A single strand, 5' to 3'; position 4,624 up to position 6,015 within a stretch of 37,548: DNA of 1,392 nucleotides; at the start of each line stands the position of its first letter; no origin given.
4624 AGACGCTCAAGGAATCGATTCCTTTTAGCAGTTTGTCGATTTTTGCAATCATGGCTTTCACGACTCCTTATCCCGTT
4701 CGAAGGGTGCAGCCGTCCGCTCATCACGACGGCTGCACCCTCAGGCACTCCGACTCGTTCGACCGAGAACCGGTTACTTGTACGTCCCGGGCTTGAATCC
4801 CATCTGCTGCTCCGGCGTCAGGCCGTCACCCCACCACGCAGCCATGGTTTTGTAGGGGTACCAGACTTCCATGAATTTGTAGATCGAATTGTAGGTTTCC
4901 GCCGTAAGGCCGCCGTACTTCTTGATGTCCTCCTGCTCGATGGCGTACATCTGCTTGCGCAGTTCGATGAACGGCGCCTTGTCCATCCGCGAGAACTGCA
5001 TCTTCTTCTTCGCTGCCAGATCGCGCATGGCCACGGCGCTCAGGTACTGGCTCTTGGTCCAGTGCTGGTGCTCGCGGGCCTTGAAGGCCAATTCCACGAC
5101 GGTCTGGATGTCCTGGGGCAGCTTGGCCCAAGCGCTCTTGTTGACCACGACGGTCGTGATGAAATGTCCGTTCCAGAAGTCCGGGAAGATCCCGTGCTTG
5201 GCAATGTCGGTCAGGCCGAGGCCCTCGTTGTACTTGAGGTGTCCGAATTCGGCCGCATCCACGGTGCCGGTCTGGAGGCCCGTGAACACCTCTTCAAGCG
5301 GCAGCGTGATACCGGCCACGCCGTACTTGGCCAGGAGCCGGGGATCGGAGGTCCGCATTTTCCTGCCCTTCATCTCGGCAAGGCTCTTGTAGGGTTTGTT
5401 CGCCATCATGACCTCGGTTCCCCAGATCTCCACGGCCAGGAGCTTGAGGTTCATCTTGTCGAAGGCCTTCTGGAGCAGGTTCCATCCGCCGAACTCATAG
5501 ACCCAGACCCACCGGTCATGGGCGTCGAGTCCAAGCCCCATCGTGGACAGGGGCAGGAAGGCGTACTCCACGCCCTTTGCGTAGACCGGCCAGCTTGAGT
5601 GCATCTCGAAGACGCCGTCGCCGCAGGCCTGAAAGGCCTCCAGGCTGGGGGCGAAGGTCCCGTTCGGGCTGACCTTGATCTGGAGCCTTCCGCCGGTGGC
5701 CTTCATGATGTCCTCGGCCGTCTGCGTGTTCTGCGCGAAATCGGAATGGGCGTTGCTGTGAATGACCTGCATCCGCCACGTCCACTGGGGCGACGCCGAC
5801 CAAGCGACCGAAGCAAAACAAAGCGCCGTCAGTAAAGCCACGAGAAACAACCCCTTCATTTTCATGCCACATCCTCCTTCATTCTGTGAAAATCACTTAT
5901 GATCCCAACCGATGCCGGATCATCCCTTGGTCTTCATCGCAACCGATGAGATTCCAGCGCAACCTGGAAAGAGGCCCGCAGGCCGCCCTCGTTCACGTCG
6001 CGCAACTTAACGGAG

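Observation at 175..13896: TRAP-fed corrinoid demethylation system hard-wired to a complete THF C1-oxidation branch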

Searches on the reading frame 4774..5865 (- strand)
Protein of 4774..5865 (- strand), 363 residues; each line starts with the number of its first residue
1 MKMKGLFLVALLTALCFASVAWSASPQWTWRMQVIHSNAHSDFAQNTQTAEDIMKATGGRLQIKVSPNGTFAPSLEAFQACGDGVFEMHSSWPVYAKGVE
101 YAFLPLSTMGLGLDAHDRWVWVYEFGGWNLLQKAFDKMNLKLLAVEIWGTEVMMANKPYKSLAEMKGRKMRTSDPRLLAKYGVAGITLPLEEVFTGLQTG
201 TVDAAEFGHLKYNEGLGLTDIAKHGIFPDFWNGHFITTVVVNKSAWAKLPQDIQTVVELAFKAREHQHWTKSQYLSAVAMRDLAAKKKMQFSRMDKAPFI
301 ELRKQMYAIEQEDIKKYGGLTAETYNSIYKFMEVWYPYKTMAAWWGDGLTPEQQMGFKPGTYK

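Call 3: search_protein_families(library=pfam, proteins=[window:4774-5865:-])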
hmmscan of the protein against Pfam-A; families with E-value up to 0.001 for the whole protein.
window:4774-5865:- (363 aa): 1 family
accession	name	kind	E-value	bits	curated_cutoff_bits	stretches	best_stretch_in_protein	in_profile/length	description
PF03480.18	DctP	-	2.9e-32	112.6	23.4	1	47-308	16-280/286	Bacterial extracellular solute-binding protein, family 7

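Call 4: search_protein_families(library=ncbifam, proteins=[window:4774-5865:-])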
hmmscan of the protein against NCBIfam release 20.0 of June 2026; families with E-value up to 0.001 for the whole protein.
window:4774-5865:- (363 aa): 2 families
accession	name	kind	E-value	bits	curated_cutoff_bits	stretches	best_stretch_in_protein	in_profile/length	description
NF037995.1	TRAP_S1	subfamily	1.7e-21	76.8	50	1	130-281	98-251/271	TRAP transporter substrate-binding protein DctP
TIGR00787.1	dctP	subfamily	4.4e-17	62.4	175.05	1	48-267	17-237/257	DctP family TRAP transporter solute-binding subunit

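Call 16: search_solved_structures(query=window:4774-5865:-, max_evalue=0.001, show_alignments=2)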
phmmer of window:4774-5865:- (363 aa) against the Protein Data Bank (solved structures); distinct sequences matched with E-value up to 0.001: 76 (the best 60 are shown).
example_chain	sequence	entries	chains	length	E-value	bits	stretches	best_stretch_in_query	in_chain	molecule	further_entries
4pe3_A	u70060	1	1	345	1.3e-21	80.3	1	15-263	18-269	TRAP dicarboxylate transporter-DctP subunit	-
7ug8_A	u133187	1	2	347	1.4e-21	80.2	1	25-261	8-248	Ketoacid-binding protein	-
2zzv_A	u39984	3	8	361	2.5e-21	79.4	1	12-256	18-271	ABC transporter, solute-binding protein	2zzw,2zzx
4pet_A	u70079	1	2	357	3.9e-21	78.8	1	30-326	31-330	Extracellular solute-binding protein, family 7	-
4yzz_A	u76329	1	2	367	4.7e-20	75.2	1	23-285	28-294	TRAP TRANSPORTER SOLUTE BINDING PROTEIN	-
4yic_A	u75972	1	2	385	5.4e-20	75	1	23-285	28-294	TRAP TRANSPORTER SOLUTE BINDING PROTEIN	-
5cm6_A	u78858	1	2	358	1.7e-19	73.3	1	27-285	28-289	TRAP dicarboxylate transporter-DctP subunit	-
2hzk_A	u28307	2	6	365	2.6e-17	66.2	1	12-287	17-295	TRAP-T family sorbitol/mannitol transporter, periplasmic binding protein, SmoM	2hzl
4uab_A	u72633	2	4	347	4.2e-16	62.2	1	15-268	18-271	Twin-arginine translocation pathway signal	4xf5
7e9y_A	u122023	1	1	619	6.7e-14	54.9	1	16-206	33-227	Lactate-binding periplasmic protein TTHA0766,Lactate-binding periplasmic protein TTHA0766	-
8zmz_A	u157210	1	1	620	7.6e-14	54.8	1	16-250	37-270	Lactate-binding periplasmic protein TTHA0766,Red fluorescent protein drFP583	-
4p9k_A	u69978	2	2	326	3.8e-12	49.2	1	24-303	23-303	TRAP dicarboxylate transporter, DctP subunit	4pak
4nn3_A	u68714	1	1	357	5.4e-11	45.4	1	47-261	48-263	TRAP dicarboxylate transporter, DctP subunit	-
4xfe_A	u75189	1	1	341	1e-10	44.5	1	12-314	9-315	TRAP dicarboxylate transporter subunit DctP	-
4ng7_A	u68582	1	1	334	1.6e-10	43.9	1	11-306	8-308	TRAP periplasmic solute binding protein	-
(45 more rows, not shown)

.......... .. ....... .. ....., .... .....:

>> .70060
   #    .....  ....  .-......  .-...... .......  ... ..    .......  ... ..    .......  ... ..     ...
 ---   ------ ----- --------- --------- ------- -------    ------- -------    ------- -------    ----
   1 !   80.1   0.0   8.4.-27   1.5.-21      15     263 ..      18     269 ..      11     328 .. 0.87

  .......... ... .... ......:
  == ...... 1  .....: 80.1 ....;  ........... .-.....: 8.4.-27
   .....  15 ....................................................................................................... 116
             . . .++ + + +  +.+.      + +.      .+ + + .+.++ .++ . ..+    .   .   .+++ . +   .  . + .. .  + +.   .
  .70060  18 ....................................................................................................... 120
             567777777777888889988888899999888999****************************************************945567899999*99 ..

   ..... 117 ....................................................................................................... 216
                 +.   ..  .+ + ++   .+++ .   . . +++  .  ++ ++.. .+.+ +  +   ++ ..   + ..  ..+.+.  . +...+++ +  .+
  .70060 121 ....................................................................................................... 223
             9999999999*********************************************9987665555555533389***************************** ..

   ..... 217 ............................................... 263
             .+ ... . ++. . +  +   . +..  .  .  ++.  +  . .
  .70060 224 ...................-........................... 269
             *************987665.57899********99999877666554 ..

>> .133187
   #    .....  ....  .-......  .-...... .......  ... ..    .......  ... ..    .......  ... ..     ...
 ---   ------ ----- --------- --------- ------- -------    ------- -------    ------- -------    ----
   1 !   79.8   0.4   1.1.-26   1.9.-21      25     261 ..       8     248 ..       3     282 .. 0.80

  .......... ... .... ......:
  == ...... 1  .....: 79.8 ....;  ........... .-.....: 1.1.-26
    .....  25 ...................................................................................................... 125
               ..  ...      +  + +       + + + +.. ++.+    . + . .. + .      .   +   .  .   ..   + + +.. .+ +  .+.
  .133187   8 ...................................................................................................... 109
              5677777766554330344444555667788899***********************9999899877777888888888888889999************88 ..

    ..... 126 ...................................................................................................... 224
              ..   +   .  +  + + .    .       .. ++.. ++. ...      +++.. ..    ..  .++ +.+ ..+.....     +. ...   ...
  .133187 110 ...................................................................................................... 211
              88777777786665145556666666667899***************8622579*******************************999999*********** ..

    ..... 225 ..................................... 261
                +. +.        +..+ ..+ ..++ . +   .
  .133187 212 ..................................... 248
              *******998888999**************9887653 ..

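Call 34: find_encoding_contigs(protein=window:4774-5865:-, flank=10000, max_places=3)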
Protein window:4774-5865:- (363 aa): 4 contigs read that carry it; 3 places shown.
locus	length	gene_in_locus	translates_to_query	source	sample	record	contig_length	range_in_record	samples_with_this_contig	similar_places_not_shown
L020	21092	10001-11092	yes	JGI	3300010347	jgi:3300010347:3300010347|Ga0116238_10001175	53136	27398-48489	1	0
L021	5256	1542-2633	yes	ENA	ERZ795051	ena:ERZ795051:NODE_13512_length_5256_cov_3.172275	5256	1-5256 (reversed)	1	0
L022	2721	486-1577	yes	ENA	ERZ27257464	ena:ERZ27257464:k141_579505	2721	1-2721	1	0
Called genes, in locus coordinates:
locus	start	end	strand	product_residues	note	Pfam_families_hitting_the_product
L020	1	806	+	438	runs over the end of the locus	PF06808:DctM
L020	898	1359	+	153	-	-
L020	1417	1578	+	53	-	-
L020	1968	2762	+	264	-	PF03599:CdhD (weak), PF00809:Pterin_bind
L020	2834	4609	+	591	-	PF01268:FTHFS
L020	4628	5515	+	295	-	PF00763:THF_DHG_CYH, PF02882:THF_DHG_CYH_C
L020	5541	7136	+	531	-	PF02219:MTHFR, PF12225:DUF5981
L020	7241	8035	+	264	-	PF00809:Pterin_bind, PF03599:CdhD (weak)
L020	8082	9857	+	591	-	PF01208:URO-D, PF02607:B12-binding_2, PF02310:B12-binding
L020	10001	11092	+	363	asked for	PF03480:DctP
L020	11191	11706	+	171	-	PF04290:DctQ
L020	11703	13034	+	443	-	PF06808:DctM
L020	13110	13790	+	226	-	PF07796:DUF1638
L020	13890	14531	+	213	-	PF02607:B12-binding_2, PF02310:B12-binding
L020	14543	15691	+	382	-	PF01208:URO-D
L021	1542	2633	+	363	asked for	PF03480:DctP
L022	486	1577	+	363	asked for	PF03480:DctP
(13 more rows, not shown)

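Call 39: find_homologous_proteins(query=window:4774-5865:-, max_evalue=1e-20)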
Query window:4774-5865:- (363 aa): 90 proteins with E <= 1e-20 among 5117 candidates.
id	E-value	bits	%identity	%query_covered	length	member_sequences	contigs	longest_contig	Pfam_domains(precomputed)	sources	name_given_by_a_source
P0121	8.8e-226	767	89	100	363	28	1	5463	PF03480.19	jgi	jgi:TRAP-type mannitol/chloroaromatic compound transport system substrate-binding protein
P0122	1.1e-221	753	88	100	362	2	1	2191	PF03480.19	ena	-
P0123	1.5e-221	753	88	100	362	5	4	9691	PF03480.19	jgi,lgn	jgi:TRAP-type mannitol/chloroaromatic compound transport system substrate-binding protein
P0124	4.7e-217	738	86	99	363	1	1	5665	PF03480.19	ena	-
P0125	1.6e-215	733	87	93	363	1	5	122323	PF03480.19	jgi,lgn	-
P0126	2.2e-214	729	85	100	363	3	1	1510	PF03480.19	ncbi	-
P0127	7.8e-214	728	86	98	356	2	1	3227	PF03480.19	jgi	jgi:TRAP-type mannitol/chloroaromatic compound transport system substrate-binding protein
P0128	2.2e-211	720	84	100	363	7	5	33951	PF03480.19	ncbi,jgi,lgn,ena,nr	ncbi:MAG: TRAP transporter substrate-binding protein DctP [Proteobacteria bacterium]|nr:TRAP transpo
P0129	5.7e-211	718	86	93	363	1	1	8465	PF03480.19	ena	-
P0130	7.1e-205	698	81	98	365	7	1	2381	PF03480.19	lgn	-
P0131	2.0e-203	693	84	93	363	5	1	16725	PF03480.19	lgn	-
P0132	2.8e-189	647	74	99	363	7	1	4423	PF03480.19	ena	-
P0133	2.2e-188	644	76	98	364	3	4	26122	PF03480.19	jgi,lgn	jgi:TRAP-type mannitol/chloroaromatic compound transport system substrate-binding protein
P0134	1.3e-180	618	71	97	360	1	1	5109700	PF03480.19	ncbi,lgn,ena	-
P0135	4.1e-178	610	71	100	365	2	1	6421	PF03480.19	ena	-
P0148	1.4e-172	592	69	99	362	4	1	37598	PF03480.19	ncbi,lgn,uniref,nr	ncbi:TRAP transporter substrate-binding protein DctP [Desulfofustis glycolicus]|uniref:TRAP-type man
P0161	3.7e-164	564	71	93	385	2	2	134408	PF03480.19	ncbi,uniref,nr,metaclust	ncbi:Bacterial extracellular solute-binding protein,family 7 [Moorella glycerini]|uniref:Lactate-bin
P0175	2.1e-151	522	63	98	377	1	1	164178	PF03480.19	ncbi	ncbi:MAG: TRAP transporter substrate-binding protein DctP [Desulfitobacterium sp.]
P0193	5.0e-124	432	54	91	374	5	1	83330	PF03480.19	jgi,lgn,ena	-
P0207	1.1e-91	326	44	99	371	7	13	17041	PF03480.19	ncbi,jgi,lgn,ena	jgi:TRAP-type mannitol/chloroaromatic compound transport system substrate-binding protein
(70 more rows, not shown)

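Call 40: find_encoding_contigs(protein=P0148, flank=10000, max_places=1)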
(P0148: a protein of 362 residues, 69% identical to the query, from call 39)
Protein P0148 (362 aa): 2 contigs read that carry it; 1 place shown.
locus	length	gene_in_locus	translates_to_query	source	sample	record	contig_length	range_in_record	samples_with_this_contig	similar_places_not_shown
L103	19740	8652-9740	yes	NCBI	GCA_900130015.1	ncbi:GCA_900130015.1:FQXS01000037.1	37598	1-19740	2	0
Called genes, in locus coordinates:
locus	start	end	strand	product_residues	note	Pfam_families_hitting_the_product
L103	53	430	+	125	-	PF01695:IstB_IS21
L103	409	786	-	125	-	PF05899:Cupin_3 (weak), PF07883:Cupin_2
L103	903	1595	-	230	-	PF00037:Fer4 (faint), PF12838:Fer4_7 (weak), PF13484:Fer4_16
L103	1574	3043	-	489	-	PF00072:Response_reg, PF00158:Sigma54_activat, PF14532:Sigma54_activ_2, PF07728:AAA_5 (weak), PF25601:AAA_lid_14, PF02954:HTH_8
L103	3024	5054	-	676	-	PF00989:PAS, PF13188:PAS_8 (faint), PF08448:PAS_4 (faint), PF13426:PAS_9 (faint), PF00512:HisKA, PF02518:HATPase_c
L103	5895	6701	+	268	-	PF00809:Pterin_bind, PF02007:MtrH (weak)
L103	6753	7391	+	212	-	PF02607:B12-binding_2, PF02310:B12-binding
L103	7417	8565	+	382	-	PF01208:URO-D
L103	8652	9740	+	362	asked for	PF03480:DctP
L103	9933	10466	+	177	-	PF04290:DctQ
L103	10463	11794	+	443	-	PF06808:DctM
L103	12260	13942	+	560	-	PF00111:Fer2 (weak), PF17651:Raco_middle, PF14574:RACo_C_ter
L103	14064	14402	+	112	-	PF22263:DUF6951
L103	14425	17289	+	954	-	PF07796:DUF1638, PF05378:Hydant_A_N, PF01968:Hydantoinase_A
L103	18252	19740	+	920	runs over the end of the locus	PF03793:PASTA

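Call 41: find_encoding_contigs(protein=P0161, flank=10000, max_places=1)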
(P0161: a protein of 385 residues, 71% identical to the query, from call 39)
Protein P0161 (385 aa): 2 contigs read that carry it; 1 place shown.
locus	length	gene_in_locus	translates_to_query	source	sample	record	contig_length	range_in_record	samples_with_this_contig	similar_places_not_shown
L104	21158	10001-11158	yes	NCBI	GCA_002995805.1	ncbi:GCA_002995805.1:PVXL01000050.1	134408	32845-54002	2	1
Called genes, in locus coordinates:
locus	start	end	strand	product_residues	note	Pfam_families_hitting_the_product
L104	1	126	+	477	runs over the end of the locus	PF01139:RtcB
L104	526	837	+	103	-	-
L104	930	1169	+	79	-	PF26618:DUF8196 (weak)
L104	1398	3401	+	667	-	PF00270:DEAD (weak), PF04851:ResIII, PF13604:AAA_30 (faint), PF17757:UvrB_inter, PF27431:UvrB_3rd, PF00271:Helicase_C, PF12344:UvrB, PF02151:UVR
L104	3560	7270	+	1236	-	PF27218:MJ0043_C, PF13604:AAA_30 (faint), PF00580:UvrD-helicase, PF13245:AAA_19, PF13361:UvrD_C, PF13538:UvrD_C_2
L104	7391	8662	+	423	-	PF10114:PocR, PF00165:HTH_AraC (weak), PF12833:HTH_18, PF00165:HTH_AraC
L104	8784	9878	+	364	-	PF01208:URO-D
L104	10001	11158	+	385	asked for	PF03480:DctP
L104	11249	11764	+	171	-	PF04290:DctQ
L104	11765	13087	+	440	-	PF06808:DctM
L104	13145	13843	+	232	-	PF07796:DUF1638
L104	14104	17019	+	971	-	PF00005:ABC_tran (faint), PF02463:SMC_N (faint), PF13191:AAA_16 (faint), PF13304:AAA_21 (faint), PF13476:AAA_23 (faint), PF13555:AAA_29 (faint), PF17760:UvrA_inter, PF17755:UvrA_DNA-bind, +2 more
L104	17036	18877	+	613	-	PF01541:GIY-YIG, PF27096:UvrC_M, PF02151:UVR, PF22920:UvrC_RNaseH, PF08459:UvrC_RNaseH_dom, PF12826:HHH_2 (weak), PF14520:HHH_5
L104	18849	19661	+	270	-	PF00702:Hydrolase, PF08282:Hydrolase_3, PF12710:HAD (faint), PF05116:S6PP (weak)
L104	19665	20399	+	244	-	PF02811:PHP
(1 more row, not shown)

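Call 42: find_encoding_contigs(protein=P0175, flank=10000, max_places=1)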
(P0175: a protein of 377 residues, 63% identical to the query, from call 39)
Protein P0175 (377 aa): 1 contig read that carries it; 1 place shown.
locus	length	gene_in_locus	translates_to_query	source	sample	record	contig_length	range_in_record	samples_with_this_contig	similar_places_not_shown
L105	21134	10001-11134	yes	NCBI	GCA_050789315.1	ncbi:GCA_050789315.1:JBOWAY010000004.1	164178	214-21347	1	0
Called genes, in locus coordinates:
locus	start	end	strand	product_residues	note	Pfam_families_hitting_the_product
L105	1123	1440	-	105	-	PF22263:DUF6951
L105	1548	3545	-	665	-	PF05378:Hydant_A_N, PF13941:MutL (faint), PF01968:Hydantoinase_A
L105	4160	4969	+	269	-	PF00809:Pterin_bind, PF02007:MtrH (weak)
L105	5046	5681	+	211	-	PF02607:B12-binding_2, PF02310:B12-binding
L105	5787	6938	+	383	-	PF01208:URO-D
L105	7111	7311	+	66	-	PF10050:DUF2284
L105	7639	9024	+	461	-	PF00989:PAS, PF13188:PAS_8 (weak), PF08448:PAS_4, PF13426:PAS_9, PF00158:Sigma54_activat, PF14532:Sigma54_activ_2, PF25601:AAA_lid_14, PF18024:HTH_50, +1 more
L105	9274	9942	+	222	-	PF07796:DUF1638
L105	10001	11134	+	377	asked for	PF03480:DctP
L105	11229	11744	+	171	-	PF04290:DctQ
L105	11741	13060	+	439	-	PF06808:DctM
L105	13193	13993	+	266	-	PF00809:Pterin_bind, PF03599:CdhD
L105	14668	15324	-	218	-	PF09335:VTT_dom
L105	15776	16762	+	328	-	PF00226:DnaJ, PF01556:DnaJ_C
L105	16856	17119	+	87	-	PF00462:Glutaredoxin (weak), PF13192:Thioredoxin_3 (weak)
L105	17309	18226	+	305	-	PF02558:ApbA, PF08546:ApbA_C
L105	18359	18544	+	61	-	-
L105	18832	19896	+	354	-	PF02085:Cytochrom_CIII (faint), PF14522:Cytochrome_C7 (faint), PF14537:Cytochrom_c3_2 (faint), PF13435:Cytochrome_C554 (faint), PF09699:Paired_CXXCH_1 (weak)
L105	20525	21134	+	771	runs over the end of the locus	PF00708:Acylphosphatase, PF07503:zf-HYPF, PF01300:Sua5_yciO_yrdC, PF17788:HypF_C, PF22521:HypF_C_2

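Call 65: predict_structure(alignment_id=A1)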
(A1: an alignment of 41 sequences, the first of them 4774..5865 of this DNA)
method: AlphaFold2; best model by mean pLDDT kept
length: 363 residues; sequences in the alignment: 41
mean_pLDDT: 88.5   pTM: 0.84
mean pLDDT of the five models: 88.5, 88.4, 88.3, 86.3, 84.6
residues with pLDDT >= 90: 218; 70-90: 119; 50-70: 26; < 50: 0
segments of 3 or more residues with pLDDT < 50: none
pLDDT, mean of each block of 10 residues (from residue 1): 71 72 75 90 92 96 92 73 76 91 90 90 97 95 92 90 90 85 82 85 87 90 82 81 95 97 90 92 95 88 92 97 98 96 91 91 83
secondary structure, 60 per line:
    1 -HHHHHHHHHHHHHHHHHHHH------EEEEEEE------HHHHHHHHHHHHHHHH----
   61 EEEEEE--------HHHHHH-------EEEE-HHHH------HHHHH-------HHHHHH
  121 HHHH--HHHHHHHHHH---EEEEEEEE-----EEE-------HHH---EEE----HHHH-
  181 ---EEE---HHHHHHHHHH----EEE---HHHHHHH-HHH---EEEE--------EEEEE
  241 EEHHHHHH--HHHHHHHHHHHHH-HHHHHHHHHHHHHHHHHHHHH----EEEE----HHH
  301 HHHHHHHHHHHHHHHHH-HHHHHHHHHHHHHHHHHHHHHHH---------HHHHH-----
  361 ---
elements in order: H2-21 E28-34 H41-56 E61-66 H75-80 E88-91 H93-96 H103-107 H115-124 H127-136 E140-147 E153-155 E169-171 H176-179 E184-186 H190-199 E204-206 H210-216 E224-227 E236-242 H243-248 H251-263 H265-285 E290-293 H298-317 H319-341 H351-355
